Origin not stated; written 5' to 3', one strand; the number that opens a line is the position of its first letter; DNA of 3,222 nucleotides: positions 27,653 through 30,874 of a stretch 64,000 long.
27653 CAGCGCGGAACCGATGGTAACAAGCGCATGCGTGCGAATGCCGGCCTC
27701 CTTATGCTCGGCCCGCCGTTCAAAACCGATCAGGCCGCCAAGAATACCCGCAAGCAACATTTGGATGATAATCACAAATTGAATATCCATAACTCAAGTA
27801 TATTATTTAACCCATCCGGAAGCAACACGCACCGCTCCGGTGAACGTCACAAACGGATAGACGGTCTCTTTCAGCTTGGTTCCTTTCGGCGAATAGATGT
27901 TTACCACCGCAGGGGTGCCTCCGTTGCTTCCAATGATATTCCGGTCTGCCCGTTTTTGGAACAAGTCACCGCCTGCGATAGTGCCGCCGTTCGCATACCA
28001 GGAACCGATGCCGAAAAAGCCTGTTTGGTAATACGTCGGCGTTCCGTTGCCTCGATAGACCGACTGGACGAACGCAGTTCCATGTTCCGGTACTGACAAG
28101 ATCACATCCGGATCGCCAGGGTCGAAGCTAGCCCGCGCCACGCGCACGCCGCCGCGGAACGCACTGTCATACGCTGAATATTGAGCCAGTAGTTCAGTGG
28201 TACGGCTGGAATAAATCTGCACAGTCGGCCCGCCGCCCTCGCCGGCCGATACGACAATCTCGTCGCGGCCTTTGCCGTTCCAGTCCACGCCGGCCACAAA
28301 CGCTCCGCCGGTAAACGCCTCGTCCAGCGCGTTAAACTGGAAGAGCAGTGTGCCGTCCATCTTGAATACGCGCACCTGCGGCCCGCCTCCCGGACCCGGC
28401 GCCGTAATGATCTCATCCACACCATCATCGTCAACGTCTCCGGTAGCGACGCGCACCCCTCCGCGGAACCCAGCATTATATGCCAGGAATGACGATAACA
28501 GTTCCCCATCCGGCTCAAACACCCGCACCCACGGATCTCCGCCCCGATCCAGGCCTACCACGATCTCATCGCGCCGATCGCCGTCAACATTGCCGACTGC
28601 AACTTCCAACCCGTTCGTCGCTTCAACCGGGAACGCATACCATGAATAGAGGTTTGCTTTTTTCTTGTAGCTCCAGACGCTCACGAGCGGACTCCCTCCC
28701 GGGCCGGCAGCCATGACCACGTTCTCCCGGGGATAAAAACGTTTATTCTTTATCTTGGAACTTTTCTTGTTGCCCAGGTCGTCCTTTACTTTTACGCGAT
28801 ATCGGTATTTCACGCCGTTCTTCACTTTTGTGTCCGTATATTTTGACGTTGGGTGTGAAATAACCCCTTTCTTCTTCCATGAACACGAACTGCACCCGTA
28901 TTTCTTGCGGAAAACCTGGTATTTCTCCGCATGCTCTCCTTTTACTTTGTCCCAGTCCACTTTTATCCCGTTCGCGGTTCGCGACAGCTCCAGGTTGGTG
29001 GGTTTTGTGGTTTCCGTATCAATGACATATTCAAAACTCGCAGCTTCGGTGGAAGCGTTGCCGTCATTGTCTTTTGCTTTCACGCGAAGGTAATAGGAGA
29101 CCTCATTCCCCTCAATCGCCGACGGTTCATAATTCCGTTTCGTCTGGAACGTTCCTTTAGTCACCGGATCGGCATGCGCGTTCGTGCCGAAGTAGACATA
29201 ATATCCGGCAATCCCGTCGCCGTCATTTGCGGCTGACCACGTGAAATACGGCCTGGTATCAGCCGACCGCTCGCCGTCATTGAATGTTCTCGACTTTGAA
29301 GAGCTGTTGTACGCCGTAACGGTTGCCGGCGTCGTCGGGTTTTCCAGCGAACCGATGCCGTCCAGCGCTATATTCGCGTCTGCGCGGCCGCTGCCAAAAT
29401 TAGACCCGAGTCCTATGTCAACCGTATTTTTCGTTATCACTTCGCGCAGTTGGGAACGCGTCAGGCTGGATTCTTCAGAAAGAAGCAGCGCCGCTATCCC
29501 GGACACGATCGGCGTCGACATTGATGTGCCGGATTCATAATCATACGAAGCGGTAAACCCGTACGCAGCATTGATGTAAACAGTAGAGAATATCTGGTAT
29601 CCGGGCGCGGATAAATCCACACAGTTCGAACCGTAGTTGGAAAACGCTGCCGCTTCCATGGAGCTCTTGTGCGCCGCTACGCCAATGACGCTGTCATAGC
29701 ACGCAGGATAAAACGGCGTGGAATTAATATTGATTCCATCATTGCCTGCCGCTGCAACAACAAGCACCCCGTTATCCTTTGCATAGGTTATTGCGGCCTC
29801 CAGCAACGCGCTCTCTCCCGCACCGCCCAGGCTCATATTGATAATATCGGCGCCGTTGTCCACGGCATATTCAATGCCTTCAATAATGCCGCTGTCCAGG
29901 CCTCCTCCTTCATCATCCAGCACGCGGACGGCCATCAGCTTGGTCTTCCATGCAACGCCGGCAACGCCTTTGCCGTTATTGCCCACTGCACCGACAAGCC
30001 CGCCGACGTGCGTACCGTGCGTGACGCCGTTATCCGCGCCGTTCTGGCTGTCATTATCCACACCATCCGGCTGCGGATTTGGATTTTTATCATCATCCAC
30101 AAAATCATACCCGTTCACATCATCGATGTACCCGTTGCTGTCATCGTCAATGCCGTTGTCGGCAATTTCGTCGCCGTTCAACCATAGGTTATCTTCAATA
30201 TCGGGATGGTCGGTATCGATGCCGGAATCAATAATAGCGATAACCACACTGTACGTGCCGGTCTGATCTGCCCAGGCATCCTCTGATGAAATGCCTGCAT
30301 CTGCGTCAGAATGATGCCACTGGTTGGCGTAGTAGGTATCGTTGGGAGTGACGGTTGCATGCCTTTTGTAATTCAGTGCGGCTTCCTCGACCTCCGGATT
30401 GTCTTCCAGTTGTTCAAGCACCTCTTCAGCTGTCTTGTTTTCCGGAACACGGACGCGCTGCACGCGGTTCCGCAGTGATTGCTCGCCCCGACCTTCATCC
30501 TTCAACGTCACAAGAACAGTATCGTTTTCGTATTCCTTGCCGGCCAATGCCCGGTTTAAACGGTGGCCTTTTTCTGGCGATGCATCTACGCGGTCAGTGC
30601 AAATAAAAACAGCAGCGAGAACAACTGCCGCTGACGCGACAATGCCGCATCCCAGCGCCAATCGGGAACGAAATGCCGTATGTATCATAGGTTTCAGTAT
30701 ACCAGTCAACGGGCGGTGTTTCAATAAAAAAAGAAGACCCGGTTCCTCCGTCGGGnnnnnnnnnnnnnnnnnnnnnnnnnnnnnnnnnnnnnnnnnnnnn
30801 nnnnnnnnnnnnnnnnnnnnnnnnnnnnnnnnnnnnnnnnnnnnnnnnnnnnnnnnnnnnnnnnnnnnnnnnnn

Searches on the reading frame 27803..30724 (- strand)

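Call 42: search_protein_families(library=pfam, proteins=[window:27803-30724:-], max_evalue=0.001)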
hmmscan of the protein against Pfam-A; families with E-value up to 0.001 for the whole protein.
window:27803-30724:- (973 aa): 3 families
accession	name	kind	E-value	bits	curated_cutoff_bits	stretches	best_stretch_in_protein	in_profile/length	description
PF00082.27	Peptidase_S8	-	2.1e-60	205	21.8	1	160-446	4-288/288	Subtilase family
PF00041.27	fn3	-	6.2e-05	23.6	25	0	574-657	2-79/84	Fibronectin type III domain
PF13517.12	FG-GAP_3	-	0.00012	23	26.9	0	713-773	2-60/61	FG-GAP-like repeat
